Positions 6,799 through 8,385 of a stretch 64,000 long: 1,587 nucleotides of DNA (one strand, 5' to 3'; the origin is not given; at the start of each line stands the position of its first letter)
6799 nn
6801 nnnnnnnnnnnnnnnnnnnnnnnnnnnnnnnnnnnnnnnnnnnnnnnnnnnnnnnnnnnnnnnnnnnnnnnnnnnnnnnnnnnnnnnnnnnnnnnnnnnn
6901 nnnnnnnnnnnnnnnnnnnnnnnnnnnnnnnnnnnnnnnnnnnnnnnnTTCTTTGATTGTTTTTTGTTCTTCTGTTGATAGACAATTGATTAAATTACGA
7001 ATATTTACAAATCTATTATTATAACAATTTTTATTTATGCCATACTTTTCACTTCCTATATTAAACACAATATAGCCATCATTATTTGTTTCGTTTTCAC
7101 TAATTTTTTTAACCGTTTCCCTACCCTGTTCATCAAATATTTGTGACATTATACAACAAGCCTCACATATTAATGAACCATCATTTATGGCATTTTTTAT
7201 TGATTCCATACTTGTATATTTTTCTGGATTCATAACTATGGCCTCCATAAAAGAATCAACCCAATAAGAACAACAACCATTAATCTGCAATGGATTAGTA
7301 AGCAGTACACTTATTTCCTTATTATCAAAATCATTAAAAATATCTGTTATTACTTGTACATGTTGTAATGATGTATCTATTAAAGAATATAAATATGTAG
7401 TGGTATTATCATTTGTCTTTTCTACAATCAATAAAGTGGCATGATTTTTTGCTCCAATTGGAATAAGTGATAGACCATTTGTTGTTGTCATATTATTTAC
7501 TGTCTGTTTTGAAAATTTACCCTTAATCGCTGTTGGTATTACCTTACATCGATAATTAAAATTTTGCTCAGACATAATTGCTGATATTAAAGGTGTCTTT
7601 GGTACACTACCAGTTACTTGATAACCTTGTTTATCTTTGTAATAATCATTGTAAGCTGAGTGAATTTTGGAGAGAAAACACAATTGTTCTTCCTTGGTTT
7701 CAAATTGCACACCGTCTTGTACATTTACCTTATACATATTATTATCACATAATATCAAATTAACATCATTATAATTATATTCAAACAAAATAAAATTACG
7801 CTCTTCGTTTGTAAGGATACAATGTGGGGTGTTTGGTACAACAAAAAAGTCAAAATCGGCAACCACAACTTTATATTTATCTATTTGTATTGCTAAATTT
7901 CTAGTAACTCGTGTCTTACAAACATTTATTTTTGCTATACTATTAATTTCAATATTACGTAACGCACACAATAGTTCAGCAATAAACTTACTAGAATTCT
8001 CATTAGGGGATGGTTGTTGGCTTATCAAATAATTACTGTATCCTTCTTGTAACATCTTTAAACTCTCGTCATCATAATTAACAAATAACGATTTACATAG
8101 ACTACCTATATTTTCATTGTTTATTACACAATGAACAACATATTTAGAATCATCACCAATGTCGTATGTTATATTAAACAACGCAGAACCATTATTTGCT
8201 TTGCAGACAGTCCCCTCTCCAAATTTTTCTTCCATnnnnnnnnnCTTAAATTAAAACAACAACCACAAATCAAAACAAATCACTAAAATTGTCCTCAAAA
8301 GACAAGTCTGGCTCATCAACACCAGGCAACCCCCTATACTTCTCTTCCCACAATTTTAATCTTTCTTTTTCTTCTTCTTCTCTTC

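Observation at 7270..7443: Clan CE (Ulp1-like) catalytic signature inside an orphan 654-aa protein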

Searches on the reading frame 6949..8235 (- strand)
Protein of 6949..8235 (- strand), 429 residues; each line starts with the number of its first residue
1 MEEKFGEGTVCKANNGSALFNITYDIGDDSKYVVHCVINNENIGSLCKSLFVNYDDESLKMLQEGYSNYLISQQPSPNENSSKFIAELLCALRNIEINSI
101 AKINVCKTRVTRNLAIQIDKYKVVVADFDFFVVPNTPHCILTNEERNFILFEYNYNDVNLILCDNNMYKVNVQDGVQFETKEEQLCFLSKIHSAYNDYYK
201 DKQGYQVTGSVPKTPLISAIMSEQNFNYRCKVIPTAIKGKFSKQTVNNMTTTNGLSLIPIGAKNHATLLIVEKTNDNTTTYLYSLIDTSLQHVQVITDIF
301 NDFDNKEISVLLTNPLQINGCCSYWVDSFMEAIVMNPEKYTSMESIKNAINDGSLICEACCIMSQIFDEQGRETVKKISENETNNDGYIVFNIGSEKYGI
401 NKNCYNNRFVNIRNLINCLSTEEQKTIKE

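Call 25: search_protein_representatives(alignment_id=A2)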
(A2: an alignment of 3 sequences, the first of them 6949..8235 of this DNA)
Query: 3 sequences, 434 profile positions. Proteins with E-value up to 0.001 (for the whole library): 24; up to 1e-10: 19; up to 1e-30: 6. The best 24 are listed.
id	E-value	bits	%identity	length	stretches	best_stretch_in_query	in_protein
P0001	3.6e-279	942.0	-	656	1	1-434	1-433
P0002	1.2e-254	861.2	-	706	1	1-434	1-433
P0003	1.8e-50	188.4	-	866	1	185-432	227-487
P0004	1.6e-47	178.7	-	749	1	183-429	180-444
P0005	2.0e-41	158.6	-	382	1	257-423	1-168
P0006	2.6e-39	151.6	-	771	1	183-432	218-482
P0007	1.3e-22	96.7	-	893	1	253-419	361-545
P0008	5.9e-22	94.4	-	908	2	255-424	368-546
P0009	7.9e-22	94.0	-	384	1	332-425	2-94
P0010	2.2e-21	92.6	-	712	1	254-429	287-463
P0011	3.2e-21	92.0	-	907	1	254-423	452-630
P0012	2.6e-20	89.0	-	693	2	246-429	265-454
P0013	1.2e-19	86.9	-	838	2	254-429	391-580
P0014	2.1e-19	86.0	-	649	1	310-428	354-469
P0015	8.4e-18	80.8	-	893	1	257-426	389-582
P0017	2.7e-14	69.2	-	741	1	248-428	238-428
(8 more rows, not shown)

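Call 49: find_encoding_contigs(protein=P0017, flank=8000, max_places=3)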
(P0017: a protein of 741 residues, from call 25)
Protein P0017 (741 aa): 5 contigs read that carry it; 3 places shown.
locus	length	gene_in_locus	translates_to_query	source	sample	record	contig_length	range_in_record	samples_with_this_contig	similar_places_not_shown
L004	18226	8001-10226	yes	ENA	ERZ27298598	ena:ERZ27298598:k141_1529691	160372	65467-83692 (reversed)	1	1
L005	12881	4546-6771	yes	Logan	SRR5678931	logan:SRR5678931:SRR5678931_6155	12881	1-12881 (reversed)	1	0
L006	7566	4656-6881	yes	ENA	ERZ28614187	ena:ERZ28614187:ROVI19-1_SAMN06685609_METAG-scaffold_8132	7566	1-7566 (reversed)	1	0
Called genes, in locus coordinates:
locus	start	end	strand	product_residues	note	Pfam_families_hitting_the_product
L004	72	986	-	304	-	-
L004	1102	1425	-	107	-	-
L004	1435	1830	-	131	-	-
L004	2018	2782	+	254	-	PF01656:CbiA, PF02374:ArsA_ATPase, PF06564:CBP_BcsQ, PF09140:MipZ (faint), PF10609:ParA, PF13614:AAA_31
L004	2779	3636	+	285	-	PF02195:ParB_N, PF17762:HTH_ParB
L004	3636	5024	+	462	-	-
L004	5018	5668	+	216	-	PF02223:Thymidylate_kin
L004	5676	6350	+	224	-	PF01509:TruB_N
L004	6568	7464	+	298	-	-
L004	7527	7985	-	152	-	-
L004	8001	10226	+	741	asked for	-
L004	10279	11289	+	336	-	PF00465:Fe-ADH (weak), PF13685:Fe-ADH_2 (weak), PF01761:DHQ_synthase, PF24621:DHQS_C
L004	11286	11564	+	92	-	PF01817:CM_2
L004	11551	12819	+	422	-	PF00275:EPSP_synthase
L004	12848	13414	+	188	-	PF01202:SKI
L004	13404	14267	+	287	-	PF08501:Shikimate_dh_N, PF01488:Shikimate_DH, PF18317:SDH_C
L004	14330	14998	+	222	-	PF01487:DHquinase_I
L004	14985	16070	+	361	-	PF01264:Chorismate_synt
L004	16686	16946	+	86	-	PF01649:Ribosomal_S20p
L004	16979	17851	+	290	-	PF07549:Sec_GG (weak), PF02355:SecD_SecF_C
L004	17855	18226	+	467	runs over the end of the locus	PF00224:PK, PF02887:PK_C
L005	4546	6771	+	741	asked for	-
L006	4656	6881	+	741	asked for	-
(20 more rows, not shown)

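Call 67: find_encoding_contigs(protein=P0007, flank=6000, max_places=2)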
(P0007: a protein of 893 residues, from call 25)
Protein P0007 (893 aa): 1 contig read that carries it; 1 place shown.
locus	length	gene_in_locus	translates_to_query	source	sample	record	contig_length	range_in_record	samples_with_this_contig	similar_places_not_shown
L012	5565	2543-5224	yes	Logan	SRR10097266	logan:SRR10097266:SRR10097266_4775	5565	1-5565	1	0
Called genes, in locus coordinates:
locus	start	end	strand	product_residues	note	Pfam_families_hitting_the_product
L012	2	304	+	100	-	?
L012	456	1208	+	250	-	PF00142:Fer4_NifH (faint), PF01656:CbiA, PF06564:CBP_BcsQ, PF09140:MipZ, PF13614:AAA_31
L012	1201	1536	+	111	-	-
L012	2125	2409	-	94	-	-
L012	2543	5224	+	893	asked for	-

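Call 68: find_encoding_contigs(protein=P0008, flank=6000, max_places=2)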
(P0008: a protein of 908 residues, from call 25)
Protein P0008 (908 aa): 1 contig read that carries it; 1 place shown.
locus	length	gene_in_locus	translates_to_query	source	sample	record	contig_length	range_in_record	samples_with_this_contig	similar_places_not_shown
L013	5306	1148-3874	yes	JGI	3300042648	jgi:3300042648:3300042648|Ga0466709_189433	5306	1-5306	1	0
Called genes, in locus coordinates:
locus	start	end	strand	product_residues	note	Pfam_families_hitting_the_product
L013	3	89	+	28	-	?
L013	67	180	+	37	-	-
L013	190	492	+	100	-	-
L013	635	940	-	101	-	-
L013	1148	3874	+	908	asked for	-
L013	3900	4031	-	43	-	-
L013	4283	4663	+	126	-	PF14338:Mrr_N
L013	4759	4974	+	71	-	PF04471:Mrr_cat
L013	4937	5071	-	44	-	-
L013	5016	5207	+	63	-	-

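Call 69: find_encoding_contigs(protein=P0012, flank=6000, max_places=2)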
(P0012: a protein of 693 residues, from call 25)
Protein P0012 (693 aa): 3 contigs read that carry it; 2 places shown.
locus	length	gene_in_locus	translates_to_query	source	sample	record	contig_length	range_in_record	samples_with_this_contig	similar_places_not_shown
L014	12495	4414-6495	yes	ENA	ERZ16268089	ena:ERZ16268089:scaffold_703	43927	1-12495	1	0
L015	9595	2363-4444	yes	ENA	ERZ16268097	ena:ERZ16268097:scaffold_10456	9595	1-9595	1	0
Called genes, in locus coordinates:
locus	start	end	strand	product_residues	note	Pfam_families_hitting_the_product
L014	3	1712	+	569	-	?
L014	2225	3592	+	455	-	-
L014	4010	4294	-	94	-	-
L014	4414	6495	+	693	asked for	-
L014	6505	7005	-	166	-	PF02130:YbeY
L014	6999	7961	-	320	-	PF08392:FAE1_CUT1_RppA (weak), PF00108:Thiolase_N (weak), PF08545:ACP_syn_III, PF08541:ACP_syn_III_C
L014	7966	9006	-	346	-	PF02504:FA_synthesis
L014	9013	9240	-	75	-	PF01783:Ribosomal_L32p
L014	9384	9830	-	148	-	PF00588:SpoU_methylase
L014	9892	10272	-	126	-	PF01245:Ribosomal_L19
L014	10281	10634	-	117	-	PF01196:Ribosomal_L17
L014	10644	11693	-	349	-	PF01193:RNA_pol_L, PF01000:RNA_pol_A_bac, PF03118:RNA_pol_A_CTD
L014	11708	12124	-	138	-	PF00411:Ribosomal_S11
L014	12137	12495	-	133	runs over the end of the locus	PF00416:Ribosomal_S13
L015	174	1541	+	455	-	-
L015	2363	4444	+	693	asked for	-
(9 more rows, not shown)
